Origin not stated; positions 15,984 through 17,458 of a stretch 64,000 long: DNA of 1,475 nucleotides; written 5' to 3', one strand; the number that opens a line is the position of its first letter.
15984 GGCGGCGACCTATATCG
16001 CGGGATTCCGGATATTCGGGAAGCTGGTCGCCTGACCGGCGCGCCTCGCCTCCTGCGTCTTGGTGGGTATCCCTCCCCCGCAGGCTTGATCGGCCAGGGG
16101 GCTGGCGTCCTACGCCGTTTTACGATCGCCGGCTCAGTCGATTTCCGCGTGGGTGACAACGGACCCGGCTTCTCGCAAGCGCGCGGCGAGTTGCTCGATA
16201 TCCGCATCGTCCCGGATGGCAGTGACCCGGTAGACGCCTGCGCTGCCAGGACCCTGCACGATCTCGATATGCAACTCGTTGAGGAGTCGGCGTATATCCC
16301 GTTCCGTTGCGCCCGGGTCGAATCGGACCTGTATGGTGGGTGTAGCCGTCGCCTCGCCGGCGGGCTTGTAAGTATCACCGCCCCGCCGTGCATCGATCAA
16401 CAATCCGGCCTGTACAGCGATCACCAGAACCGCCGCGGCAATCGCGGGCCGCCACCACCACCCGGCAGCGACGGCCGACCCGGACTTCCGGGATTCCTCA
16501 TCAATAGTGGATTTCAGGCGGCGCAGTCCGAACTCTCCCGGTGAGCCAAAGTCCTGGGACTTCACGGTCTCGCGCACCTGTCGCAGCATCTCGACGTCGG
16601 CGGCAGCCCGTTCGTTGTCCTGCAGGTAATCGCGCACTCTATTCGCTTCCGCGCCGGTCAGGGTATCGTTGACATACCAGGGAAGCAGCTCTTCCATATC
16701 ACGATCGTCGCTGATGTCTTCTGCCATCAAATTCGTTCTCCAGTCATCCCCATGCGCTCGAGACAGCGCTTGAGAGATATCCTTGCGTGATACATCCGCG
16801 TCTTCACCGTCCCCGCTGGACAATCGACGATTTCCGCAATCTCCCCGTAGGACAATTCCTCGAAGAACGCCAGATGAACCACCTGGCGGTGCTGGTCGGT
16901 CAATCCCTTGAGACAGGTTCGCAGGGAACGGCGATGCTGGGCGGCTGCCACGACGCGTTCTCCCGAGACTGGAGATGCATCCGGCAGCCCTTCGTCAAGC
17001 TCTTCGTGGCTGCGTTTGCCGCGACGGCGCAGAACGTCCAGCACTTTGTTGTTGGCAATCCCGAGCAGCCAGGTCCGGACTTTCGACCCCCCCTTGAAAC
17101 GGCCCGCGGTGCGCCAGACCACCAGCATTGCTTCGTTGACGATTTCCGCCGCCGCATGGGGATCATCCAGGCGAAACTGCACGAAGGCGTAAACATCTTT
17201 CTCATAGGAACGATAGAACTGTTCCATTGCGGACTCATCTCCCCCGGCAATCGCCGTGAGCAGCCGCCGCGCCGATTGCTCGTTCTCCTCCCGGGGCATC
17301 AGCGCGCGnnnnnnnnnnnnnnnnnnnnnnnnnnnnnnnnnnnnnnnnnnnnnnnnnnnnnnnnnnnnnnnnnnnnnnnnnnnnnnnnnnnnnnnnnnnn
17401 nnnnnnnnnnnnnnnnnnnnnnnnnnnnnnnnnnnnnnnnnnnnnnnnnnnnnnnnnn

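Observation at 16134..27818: ECF sigma-centred envelope gene cluster of unknown function (barrel + 577-aa secreted protein + two CARDB paralogs + degenerate S8 protein)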

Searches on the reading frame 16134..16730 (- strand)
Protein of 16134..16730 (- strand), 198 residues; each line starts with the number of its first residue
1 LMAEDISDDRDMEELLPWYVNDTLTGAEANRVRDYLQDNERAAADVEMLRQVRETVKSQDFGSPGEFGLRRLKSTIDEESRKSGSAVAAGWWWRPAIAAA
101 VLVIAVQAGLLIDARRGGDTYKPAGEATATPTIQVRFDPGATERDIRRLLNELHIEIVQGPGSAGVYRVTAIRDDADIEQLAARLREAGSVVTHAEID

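Call 4: search_protein_families(library=pfam, max_evalue=0.1, proteins=[window:16134-16730:-])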
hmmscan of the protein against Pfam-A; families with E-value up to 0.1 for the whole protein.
window:16134-16730:- (198 aa): 2 families
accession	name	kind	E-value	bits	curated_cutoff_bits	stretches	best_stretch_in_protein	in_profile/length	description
PF13490.11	zf-HC2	-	0.06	13.9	22.2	0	11-33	3-25/35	Putative zinc-finger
PF23257.1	DUF7071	-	0.088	13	27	0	26-52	31-57/68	Domain of unknown function (DUF7071)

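Call 5: search_protein_families(library=ncbifam, max_evalue=0.1, proteins=[window:16134-16730:-])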
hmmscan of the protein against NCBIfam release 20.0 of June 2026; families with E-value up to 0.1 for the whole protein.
window:16134-16730:- (198 aa): 3 families
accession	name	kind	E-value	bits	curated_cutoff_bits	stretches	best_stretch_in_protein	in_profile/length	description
NF052375.1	antisigma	equivalog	2.6e-07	30.9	100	1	15-135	1-120/217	anti-sigma factor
TIGR02433.1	lysidine_TilS_C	equivalog_domain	0.048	13.1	20.2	0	110-126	1-17/47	tRNA lysidine(34) synthetase TilS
NF033530.1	lasso_PqqD_Strm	exception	0.05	13.8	70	0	167-189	54-76/78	lasso peptide biosynthesis PqqD family chaperone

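Call 61: search_solved_structures(query=A4, max_evalue=10, show_alignments=3)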
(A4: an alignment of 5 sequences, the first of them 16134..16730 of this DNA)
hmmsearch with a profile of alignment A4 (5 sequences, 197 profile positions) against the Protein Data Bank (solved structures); distinct sequences matched with E-value up to 10: 1.
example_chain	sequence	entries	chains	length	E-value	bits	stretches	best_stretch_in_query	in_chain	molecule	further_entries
9m26_A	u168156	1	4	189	1.6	11.5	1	132-161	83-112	Cytoplasmic chaperone TorD family protein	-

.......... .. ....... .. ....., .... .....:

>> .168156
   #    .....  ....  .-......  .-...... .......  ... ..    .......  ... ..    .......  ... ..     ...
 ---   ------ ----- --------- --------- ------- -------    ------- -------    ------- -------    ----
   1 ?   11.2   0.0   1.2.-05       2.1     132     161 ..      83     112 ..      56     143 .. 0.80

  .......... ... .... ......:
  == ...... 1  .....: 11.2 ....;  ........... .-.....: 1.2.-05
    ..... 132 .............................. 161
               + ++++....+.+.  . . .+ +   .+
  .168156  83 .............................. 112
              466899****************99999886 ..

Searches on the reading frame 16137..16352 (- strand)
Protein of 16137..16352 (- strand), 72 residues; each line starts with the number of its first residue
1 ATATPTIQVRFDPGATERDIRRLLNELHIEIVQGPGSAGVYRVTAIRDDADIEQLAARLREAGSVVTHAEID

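Call 105: search_protein_families(library=pfam, max_evalue=5, proteins=[window:16137-16352:-])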
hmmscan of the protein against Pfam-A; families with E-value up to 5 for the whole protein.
seq(72 aa): 3 families
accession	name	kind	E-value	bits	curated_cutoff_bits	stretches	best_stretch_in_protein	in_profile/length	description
PF01870.24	Hjc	-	0.025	14.9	21.1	1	16-42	2-28/93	Archaeal holliday junction resolvase (hjc)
PF01206.22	TusA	-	0.087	13.1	28.6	1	6-43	29-66/70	Sulfurtransferase TusA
PF05036.18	SPOR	-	0.12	13.1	21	0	44-65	10-31/76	SPOR domain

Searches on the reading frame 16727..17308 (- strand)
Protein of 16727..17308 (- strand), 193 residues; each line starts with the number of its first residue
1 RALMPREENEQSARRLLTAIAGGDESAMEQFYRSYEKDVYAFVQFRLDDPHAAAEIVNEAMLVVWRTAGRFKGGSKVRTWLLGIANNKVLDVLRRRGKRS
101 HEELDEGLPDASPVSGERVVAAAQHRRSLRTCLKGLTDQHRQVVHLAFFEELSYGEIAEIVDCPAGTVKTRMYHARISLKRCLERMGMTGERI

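Call 4: search_protein_families(library=pfam, max_evalue=0.1, proteins=[window:16727-17308:-])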
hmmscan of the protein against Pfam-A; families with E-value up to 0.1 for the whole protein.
window:16727-17308:- (193 aa): 6 families
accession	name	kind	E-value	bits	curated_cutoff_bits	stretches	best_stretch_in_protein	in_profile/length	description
PF04542.20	Sigma70_r2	-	6.3e-14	52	24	1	31-98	1-70/71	Sigma-70 region 2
PF08281.18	Sigma70_r4_2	-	9.1e-13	48.1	25.7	1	127-177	2-52/54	Sigma-70, region 4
PF04545.22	Sigma70_r4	-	2.5e-11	43.4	24.1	1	132-180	1-49/50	Sigma-70, region 4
PF07638.17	Sigma70_ECF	-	7.5e-07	29.7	21.1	1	14-182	5-182/185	ECF sigma factor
PF12840.13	HTH_20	-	0.075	13.5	27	0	150-169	17-36/51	Helix-turn-helix domain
PF20023.5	WSLR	-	0.095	13.5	27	0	175-191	5-22/39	Wolframin Sel1-like repeat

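Call 5: search_protein_families(library=ncbifam, max_evalue=0.1, proteins=[window:16727-17308:-])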
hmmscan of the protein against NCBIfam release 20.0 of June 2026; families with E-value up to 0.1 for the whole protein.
window:16727-17308:- (193 aa): 105 families (the best 25 are shown)
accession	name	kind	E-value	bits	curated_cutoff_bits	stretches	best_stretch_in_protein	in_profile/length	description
NF008894.0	PRK11924.3-1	equivalog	2.6e-48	164.6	258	1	12-183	8-181/188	RNA polymerase sigma factor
NF009168.0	PRK12515.1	subfamily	2e-42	144.8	236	1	11-188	7-184/189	RNA polymerase sigma factor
NF007228.0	PRK09646.1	subfamily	9.9e-32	110.1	226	1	7-184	11-191/194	ECF RNA polymerase sigma factor SigK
NF009166.1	PRK12513.1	equivalog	2.7e-31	108.8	206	1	8-187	4-190/193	RNA polymerase sigma factor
TIGR02937.1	sigma70-ECF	superfamily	3.6e-28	98.3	42.9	1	27-183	2-165/165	sigma-70 family RNA polymerase sigma factor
NF007227.0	PRK09645.1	subfamily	1.5e-27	96.7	202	1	21-189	8-176/177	sigma-70 family RNA polymerase sigma factor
NF008888.0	PRK11922.1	equivalog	2.6e-25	89.4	204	1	7-185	11-198/231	RNA polymerase sigma factor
NF009186.0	PRK12534.1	equivalog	3.3e-25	89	267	1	9-185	8-187/187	RNA polymerase sigma factor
TIGR02985.1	Sig70_bacteroi1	subfamily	3.6e-25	89.1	126.4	1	27-181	2-160/162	RNA polymerase sigma-70 factor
NF009171.0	PRK12518.1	equivalog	3.9e-25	88.8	208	1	8-188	9-189/191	RNA polymerase sigma factor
TIGR02989.1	Sig-70_gvs1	subfamily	7e-25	87.8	124.55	1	28-183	3-158/158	RNA polymerase sigma-70 factor, Rhodopirellula/Verrucomicrobium family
NF007225.0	PRK09643.1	equivalog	2.3e-24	86.2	190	1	8-187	9-186/204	RNA polymerase sigma factor SigM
NF009167.0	PRK12514.1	equivalog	4.1e-24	85.5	265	1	12-185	6-180/180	RNA polymerase sigma factor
NF004113.0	PRK05602.1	equivalog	6.7e-24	84.7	208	1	6-187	25-205/211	RNA polymerase sigma factor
TIGR02983.1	SigE-fam_strep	subfamily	4.2e-23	82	141.55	1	24-184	4-159/162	SigE family RNA polymerase sigma factor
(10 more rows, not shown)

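Call 90: search_solved_structures(query=window:16727-17308:-, max_evalue=1e-8)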
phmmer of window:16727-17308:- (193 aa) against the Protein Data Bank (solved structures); distinct sequences matched with E-value up to 1e-8: 14.
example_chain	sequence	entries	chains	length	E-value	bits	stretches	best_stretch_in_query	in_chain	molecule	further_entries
4nqw_A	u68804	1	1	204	1.7e-22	83.2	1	15-184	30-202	ECF RNA polymerase sigma factor SigK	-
8z6g_B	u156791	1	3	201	2.4e-17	66.4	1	12-185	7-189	RNA polymerase sigma factor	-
6in7_B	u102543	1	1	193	2.4e-17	66.4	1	12-184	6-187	RNA polymerase sigma-H factor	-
5wuq_A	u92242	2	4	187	9.5e-16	61.2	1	14-183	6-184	ECF RNA polymerase sigma factor SigW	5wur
1or7_A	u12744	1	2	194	8.2e-14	54.9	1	15-180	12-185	RNA polymerase sigma-E factor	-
6jbq_F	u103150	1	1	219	1.2e-13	54.4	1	15-180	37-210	ECF RNA polymerase sigma-E factor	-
6jcy_F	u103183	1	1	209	1.3e-13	54.2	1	48-183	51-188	ECF RNA polymerase sigma factor SigH,ECF RNA polymerase sigma factor SigE,ECF RNA polymera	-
2q1z_A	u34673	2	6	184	3.5e-13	52.8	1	23-182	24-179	RpoE, ECF SigE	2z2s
9m9d_F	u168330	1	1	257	3.5e-11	46.3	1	21-183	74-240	ECF RNA polymerase sigma factor SigE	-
9m9e_F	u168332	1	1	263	3.7e-11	46.2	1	21-183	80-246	ECF RNA polymerase sigma factor SigE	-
9m98_F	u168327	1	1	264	3.7e-11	46.2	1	21-183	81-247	ECF RNA polymerase sigma factor SigE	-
6dv9_F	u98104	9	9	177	5.3e-11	45.7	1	21-189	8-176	ECF RNA polymerase sigma factor SigL | RNA polymerase sigma factor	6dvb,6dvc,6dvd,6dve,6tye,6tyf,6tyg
5zx2_F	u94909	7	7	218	7.2e-10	42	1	48-183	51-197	ECF RNA polymerase sigma factor SigH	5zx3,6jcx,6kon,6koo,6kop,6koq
5uxx_A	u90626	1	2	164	3.1e-09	40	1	47-183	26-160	RNA polymerase sigma factor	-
